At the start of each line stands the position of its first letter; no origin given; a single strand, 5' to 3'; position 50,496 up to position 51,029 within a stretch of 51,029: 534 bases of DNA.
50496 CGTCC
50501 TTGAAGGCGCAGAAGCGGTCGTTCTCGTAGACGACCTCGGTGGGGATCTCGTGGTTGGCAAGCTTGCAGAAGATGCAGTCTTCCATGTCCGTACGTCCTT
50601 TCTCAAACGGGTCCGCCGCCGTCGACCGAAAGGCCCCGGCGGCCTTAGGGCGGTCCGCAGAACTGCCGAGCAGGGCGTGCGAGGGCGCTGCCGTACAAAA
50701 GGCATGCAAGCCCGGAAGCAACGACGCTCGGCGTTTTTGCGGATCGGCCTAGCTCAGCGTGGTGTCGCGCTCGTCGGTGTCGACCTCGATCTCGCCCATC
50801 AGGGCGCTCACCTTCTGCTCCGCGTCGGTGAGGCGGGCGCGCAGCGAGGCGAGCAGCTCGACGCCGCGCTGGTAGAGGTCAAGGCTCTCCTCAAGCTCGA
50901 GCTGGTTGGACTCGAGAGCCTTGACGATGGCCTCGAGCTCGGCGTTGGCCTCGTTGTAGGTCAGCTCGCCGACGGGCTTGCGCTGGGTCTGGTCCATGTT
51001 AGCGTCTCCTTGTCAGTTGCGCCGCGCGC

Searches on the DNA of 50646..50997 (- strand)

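Call 37: search_rna_families(sources=[L037, L016], threshold=evalue, max_evalue=10)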
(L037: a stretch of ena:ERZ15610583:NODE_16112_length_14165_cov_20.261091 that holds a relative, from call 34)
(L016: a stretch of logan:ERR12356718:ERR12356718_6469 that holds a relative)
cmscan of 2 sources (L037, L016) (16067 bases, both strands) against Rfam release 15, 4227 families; matches with E-value up to 10: 12.
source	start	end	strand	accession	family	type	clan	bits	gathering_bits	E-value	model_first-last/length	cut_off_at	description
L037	5007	5078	+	RF00005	tRNA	Gene; tRNA;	CL00001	71.9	29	2.4e-14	1-71/71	no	tRNA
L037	5119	5190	+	RF00005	tRNA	Gene; tRNA;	CL00001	71.9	29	2.4e-14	1-71/71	no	tRNA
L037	5231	5302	+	RF00005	tRNA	Gene; tRNA;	CL00001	71.9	29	2.4e-14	1-71/71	no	tRNA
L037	8075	8166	-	RF02646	Cis8_sRNA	Gene; sRNA;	-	26.3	58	0.5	1-128/128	no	Ruegeria cis8 sRNA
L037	13733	13775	-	RF03778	mir-483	Gene; miRNA;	-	22.1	60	3.7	1-75/75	no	mir-483 microRNA precursor family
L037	6827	6901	-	RF01698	Chloroflexi-1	Gene; sRNA;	-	21.6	80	1.7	1-84/84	no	Chloroflexi-1 RNA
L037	13733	13775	-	RF04279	mir-H20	Gene; miRNA;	CL00141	21.6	99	4.8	1-82/82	no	mir-H20 microRNA precursor family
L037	13615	13730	+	RF02973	Enterococcus-1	Gene; sRNA;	-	21.3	71.4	1.6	1-152/152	no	Enterococcus-1 RNA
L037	13730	13776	-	RF00802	mir-207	Gene; miRNA;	-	21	88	6.9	1-78/78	no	mir-207 microRNA precursor family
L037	13623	13651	+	RF01867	CC2171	Gene; sRNA;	-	20.3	75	1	131-159/159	no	caulobacter sRNA CC2171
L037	6834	6896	-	RF03971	mir-3572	Gene; miRNA;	-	18.8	100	9.6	1-86/86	no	mir-3572 microRNA precursor family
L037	6181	6229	-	RF01136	sR28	Gene; snRNA; snoRNA; CD-box;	-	14.4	39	7.5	1-55/55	no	Small nucleolar RNA sR28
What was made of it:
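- On Any Rfam RNA family: No hit on the elements at E up to 10 in L016 and L037 (call 37).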

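Call 82: search_dna_similar(query=window:50646-50751:+, collection=ecoli_genomes, mode=distant, max_evalue=0.01, max_rows=5)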
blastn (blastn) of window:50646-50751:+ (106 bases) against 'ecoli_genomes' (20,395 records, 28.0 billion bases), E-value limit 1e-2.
No match.
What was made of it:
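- Closest known: ERIC / IRU. Different: No blastn match in 5,426 E. coli genomes (call 82).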

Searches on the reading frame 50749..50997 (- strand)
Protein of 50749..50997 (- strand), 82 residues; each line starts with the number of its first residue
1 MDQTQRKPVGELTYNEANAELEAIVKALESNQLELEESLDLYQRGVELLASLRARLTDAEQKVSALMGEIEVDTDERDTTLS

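Call 11: search_protein_families(library=pfam, proteins=[window:50749-50997:-])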
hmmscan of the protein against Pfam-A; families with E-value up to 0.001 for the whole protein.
window:50749-50997:- (82 aa): 2 families
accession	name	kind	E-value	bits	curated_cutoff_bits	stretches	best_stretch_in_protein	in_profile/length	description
PF02609.21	Exonuc_VII_S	-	1.1e-17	64.2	24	1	14-63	1-50/52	Exonuclease VII small subunit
PF17408.7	MCD_N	-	0.00076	20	22.4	1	16-66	17-70/85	Malonyl-CoA decarboxylase N-terminal domain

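Call 14: find_encoding_contigs(protein=window:50749-50997:-, flank=10000, max_places=8)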
Protein window:50749-50997:- (82 aa): 8 contigs read that carry it; 8 places shown.
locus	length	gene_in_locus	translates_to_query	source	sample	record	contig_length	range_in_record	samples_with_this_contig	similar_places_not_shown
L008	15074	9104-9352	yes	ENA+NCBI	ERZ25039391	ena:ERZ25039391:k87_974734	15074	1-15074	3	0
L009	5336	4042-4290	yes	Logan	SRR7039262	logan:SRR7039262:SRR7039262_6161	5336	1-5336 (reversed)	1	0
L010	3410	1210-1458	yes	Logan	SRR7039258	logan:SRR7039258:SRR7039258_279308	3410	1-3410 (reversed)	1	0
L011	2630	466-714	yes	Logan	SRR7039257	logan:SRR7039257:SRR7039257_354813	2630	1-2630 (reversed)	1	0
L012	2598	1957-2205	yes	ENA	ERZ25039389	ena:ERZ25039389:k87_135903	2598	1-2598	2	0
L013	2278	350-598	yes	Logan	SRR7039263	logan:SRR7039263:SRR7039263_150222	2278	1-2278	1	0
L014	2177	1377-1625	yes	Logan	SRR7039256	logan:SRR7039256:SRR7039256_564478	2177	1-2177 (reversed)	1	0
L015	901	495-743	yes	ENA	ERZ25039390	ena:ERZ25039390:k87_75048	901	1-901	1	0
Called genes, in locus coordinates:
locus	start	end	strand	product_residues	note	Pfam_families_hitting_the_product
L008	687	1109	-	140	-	-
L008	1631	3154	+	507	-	PF06738:ThrE, PF12821:ThrE_2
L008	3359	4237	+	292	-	PF03741:TerC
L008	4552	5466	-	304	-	PF00781:DAGK_cat, PF01513:NAD_kinase, PF19279:YegS_C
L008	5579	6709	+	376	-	PF01612:DNA_pol_A_exo1, PF00570:HRDC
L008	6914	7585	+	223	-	PF04298:Zn_peptidase_2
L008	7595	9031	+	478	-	PF13742:tRNA_anti_2, PF01336:tRNA_anti-codon (weak), PF02601:Exonuc_VII_L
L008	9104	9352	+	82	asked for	PF02609:Exonuc_VII_S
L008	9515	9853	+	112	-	PF11969:DcpS_C, PF01230:HIT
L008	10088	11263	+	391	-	PF00871:Acetate_kinase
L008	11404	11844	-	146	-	PF02082:Rrf2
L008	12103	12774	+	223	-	-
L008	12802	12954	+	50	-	-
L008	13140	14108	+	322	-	-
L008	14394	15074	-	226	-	?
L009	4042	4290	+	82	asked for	PF02609:Exonuc_VII_S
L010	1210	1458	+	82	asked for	PF02609:Exonuc_VII_S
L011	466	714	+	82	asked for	PF02609:Exonuc_VII_S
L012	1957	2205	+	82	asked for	PF02609:Exonuc_VII_S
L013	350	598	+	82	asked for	PF02609:Exonuc_VII_S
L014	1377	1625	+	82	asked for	PF02609:Exonuc_VII_S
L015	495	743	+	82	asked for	PF02609:Exonuc_VII_S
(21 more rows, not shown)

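Call 31: find_homologous_proteins(query=L008:7595-9031:+, max_evalue=1e-40)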
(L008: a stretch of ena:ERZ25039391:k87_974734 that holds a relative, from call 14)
Query L008:7595-9031:+ (478 aa): 3328 proteins with E <= 1e-40 among 8000 candidates; the best 120 are listed.
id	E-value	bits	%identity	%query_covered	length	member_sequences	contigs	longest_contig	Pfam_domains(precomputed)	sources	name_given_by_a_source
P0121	1.1e-295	999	99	100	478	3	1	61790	PF02601.21,PF13742.13,PF01336.32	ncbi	-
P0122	6.3e-211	719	77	98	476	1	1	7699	PF02601.21,PF13742.13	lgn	-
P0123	2.8e-209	714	76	98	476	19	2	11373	PF02601.21,PF13742.13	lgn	-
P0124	4.3e-208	710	75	100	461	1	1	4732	PF02601.21,PF13742.13,PF01336.32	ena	-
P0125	7.6e-200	683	74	98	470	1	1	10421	PF02601.21,PF13742.13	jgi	-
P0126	1.9e-197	675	73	98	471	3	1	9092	PF02601.21,PF13742.13,PF01336.32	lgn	-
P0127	3.1e-197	674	73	99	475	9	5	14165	PF02601.21,PF13742.13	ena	-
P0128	8.7e-197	673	73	98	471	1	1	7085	PF02601.21,PF13742.13,PF01336.32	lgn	-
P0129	1.0e-194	666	72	97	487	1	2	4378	PF02601.21,PF13742.13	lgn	-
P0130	5.9e-190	650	74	91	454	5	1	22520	PF02601.21,PF13742.13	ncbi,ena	-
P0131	1.6e-189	649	71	98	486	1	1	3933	PF02601.21,PF13742.13,PF01336.32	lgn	-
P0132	1.5e-187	642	67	99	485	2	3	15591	PF02601.21,PF13742.13,PF01336.32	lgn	-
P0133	4.6e-186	637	68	97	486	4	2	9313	PF02601.21,PF13742.13,PF01336.32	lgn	-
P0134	1.5e-185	636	67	98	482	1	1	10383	PF02601.21,PF13742.13,PF01336.32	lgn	-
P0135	3.1e-185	635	67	99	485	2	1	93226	PF02601.21,PF13742.13,PF01336.32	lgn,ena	-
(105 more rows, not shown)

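Call 32: find_encoding_contigs(protein=P0123, flank=10000, max_places=2)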
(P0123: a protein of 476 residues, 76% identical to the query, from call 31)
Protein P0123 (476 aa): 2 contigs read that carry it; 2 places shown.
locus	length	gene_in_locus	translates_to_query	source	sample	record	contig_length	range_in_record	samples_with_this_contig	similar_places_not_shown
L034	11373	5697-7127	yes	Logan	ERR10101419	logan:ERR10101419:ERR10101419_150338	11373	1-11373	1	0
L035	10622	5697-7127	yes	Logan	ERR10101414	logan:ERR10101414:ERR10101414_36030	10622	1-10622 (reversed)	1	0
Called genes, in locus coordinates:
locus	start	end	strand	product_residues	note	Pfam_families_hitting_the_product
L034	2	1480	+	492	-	?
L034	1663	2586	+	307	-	PF03741:TerC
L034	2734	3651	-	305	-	PF00781:DAGK_cat, PF01513:NAD_kinase, PF19279:YegS_C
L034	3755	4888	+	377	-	PF01612:DNA_pol_A_exo1, PF00570:HRDC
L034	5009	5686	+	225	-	PF04298:Zn_peptidase_2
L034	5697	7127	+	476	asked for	PF13742:tRNA_anti_2, PF02601:Exonuc_VII_L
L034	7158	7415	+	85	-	PF02609:Exonuc_VII_S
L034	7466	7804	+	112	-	PF11969:DcpS_C, PF01230:HIT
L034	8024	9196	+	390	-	PF00871:Acetate_kinase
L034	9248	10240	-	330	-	PF01515:PTA_PTB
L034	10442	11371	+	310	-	?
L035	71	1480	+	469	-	PF06738:ThrE, PF12821:ThrE_2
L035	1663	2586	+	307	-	PF03741:TerC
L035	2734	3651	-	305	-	PF00781:DAGK_cat, PF01513:NAD_kinase, PF19279:YegS_C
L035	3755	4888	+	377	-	PF01612:DNA_pol_A_exo1, PF00570:HRDC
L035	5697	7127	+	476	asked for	PF13742:tRNA_anti_2, PF02601:Exonuc_VII_L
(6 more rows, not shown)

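Call 33: find_encoding_contigs(protein=P0130, flank=10000, max_places=2)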
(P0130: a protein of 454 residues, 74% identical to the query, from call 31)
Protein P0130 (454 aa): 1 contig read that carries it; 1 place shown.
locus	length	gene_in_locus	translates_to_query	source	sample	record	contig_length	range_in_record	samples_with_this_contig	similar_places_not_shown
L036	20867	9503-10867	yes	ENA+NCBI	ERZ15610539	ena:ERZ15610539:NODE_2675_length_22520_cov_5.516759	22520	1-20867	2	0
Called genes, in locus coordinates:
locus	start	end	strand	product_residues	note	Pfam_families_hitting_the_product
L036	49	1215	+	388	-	PF02424:ApbE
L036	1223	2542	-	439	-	-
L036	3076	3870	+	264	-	PF00702:Hydrolase, PF13242:Hydrolase_like (weak)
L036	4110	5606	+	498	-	PF07556:DUF1538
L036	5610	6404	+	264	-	PF00543:P-II (weak)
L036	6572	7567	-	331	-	PF00781:DAGK_cat, PF01513:NAD_kinase (weak), PF19279:YegS_C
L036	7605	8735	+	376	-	PF01612:DNA_pol_A_exo1, PF00570:HRDC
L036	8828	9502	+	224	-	PF04298:Zn_peptidase_2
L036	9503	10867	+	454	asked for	PF13742:tRNA_anti_2, PF02601:Exonuc_VII_L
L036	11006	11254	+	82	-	PF02609:Exonuc_VII_S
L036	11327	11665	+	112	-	PF11969:DcpS_C, PF01230:HIT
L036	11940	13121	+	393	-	PF00871:Acetate_kinase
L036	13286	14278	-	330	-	PF01515:PTA_PTB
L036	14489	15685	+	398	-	PF01946:Thi4 (faint), PF01266:DAO, PF13450:NAD_binding_8, PF03275:GLF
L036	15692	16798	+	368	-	PF00535:Glycos_transf_2, PF13641:Glyco_tranf_2_3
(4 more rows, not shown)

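Call 34: find_encoding_contigs(protein=P0127, flank=10000, max_places=3)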
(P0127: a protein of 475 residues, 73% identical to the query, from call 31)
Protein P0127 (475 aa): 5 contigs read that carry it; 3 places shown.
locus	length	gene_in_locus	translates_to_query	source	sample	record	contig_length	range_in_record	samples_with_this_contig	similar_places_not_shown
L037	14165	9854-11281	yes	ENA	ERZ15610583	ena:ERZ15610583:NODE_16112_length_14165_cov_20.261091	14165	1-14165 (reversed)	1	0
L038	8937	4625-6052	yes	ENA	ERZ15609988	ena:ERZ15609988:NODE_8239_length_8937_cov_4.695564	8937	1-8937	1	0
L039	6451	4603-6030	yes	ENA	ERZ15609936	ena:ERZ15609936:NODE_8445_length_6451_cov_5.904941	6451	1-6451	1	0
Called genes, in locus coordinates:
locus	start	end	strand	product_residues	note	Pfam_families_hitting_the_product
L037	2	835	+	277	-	?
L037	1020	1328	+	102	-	PF02686:GatC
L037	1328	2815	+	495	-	PF01425:Amidase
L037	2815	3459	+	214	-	-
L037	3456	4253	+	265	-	PF02934:GatB_N, PF02637:GatB_Yqey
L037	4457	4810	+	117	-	PF06949:DUF1292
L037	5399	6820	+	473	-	PF06738:ThrE, PF12821:ThrE_2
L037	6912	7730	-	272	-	PF00781:DAGK_cat, PF01513:NAD_kinase (weak), PF19279:YegS_C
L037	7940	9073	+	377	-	PF01612:DNA_pol_A_exo1, PF00570:HRDC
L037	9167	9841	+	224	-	PF04298:Zn_peptidase_2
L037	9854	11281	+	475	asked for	PF13742:tRNA_anti_2, PF02601:Exonuc_VII_L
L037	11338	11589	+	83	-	PF02609:Exonuc_VII_S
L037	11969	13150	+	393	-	PF00871:Acetate_kinase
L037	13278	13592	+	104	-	PF01649:Ribosomal_S20p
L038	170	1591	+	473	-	PF06738:ThrE, PF12821:ThrE_2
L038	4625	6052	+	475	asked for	PF13742:tRNA_anti_2, PF02601:Exonuc_VII_L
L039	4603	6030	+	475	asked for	PF13742:tRNA_anti_2, PF02601:Exonuc_VII_L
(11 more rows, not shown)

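Call 45: find_encoding_contigs(protein=P0122, flank=10000, max_places=2)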
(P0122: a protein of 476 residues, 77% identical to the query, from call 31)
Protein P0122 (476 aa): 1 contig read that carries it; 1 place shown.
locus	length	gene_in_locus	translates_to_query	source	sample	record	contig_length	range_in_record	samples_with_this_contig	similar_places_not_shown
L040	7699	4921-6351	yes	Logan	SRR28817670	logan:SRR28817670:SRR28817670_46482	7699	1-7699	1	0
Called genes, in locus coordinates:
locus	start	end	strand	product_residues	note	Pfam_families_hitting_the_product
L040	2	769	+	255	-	?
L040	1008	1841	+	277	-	PF03741:TerC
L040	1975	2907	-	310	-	PF00781:DAGK_cat, PF01513:NAD_kinase (weak), PF19279:YegS_C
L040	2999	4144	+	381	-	PF01612:DNA_pol_A_exo1, PF00570:HRDC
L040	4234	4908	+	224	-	PF04298:Zn_peptidase_2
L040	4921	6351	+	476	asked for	PF13742:tRNA_anti_2, PF02601:Exonuc_VII_L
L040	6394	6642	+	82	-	PF02609:Exonuc_VII_S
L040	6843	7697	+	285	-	?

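Call 46: find_encoding_contigs(protein=P0126, flank=10000, max_places=2)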
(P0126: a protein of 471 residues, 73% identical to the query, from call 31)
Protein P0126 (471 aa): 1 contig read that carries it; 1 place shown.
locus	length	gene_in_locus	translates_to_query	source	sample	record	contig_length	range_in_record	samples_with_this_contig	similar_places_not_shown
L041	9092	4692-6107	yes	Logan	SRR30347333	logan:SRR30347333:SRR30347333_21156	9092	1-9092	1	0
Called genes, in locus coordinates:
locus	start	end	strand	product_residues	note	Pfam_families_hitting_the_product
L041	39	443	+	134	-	-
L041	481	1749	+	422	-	PF06738:ThrE, PF12821:ThrE_2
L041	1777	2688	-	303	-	PF00781:DAGK_cat, PF01513:NAD_kinase (weak), PF19279:YegS_C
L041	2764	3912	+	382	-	PF01612:DNA_pol_A_exo1, PF00570:HRDC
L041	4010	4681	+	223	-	PF04298:Zn_peptidase_2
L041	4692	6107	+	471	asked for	PF13742:tRNA_anti_2, PF01336:tRNA_anti-codon (weak), PF02601:Exonuc_VII_L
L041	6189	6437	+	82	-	PF02609:Exonuc_VII_S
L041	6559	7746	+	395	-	PF00871:Acetate_kinase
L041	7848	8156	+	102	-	-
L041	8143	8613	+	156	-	PF13470:PIN_3, PF01850:PIN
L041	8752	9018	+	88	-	PF01649:Ribosomal_S20p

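Call 47: find_encoding_contigs(protein=P0135, flank=10000, max_places=1)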
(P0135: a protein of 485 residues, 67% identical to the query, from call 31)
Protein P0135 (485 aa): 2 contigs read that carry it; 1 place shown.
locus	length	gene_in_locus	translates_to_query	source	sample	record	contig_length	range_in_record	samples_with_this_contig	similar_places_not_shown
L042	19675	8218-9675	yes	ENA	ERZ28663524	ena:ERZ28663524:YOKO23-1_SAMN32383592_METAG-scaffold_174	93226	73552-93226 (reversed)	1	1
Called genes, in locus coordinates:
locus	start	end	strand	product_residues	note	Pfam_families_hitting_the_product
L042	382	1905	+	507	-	PF07556:DUF1538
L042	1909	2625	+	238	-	PF00543:P-II (faint)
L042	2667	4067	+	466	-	PF06738:ThrE, PF12821:ThrE_2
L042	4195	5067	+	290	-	PF03741:TerC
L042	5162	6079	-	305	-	PF00781:DAGK_cat, PF01513:NAD_kinase (weak), PF19279:YegS_C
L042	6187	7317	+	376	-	PF01612:DNA_pol_A_exo1, PF00570:HRDC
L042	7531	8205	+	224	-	PF04298:Zn_peptidase_2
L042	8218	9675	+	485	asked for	PF13742:tRNA_anti_2, PF01336:tRNA_anti-codon (weak), PF02601:Exonuc_VII_L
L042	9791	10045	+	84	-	PF02609:Exonuc_VII_S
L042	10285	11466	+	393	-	PF00871:Acetate_kinase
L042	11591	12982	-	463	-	PF00196:GerE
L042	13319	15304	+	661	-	PF00890:FAD_binding_2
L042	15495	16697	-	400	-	PF01515:PTA_PTB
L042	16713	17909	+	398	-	PF01946:Thi4 (weak), PF01266:DAO, PF13450:NAD_binding_8, PF03275:GLF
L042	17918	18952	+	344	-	PF00535:Glycos_transf_2, PF13641:Glyco_tranf_2_3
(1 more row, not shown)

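Call 71: find_encoding_contigs(protein=P0125, flank=10000, max_places=3)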
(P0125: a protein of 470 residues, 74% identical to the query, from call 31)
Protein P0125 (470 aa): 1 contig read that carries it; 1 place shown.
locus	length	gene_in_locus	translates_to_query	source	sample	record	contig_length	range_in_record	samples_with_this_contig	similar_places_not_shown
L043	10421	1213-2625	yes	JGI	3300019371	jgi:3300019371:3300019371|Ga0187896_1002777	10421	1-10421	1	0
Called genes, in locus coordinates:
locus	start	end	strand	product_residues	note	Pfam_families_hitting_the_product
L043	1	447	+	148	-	?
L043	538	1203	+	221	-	PF04298:Zn_peptidase_2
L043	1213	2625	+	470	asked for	PF13742:tRNA_anti_2, PF02601:Exonuc_VII_L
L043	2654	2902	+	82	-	PF02609:Exonuc_VII_S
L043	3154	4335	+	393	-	PF00871:Acetate_kinase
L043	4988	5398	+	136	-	PF07853:DUF1648 (weak)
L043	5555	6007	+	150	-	-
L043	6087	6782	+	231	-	PF18755:RAMA (weak), PF14267:DUF4357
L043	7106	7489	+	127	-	PF07853:DUF1648 (weak)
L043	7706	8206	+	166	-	-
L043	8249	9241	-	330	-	PF01515:PTA_PTB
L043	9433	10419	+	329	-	?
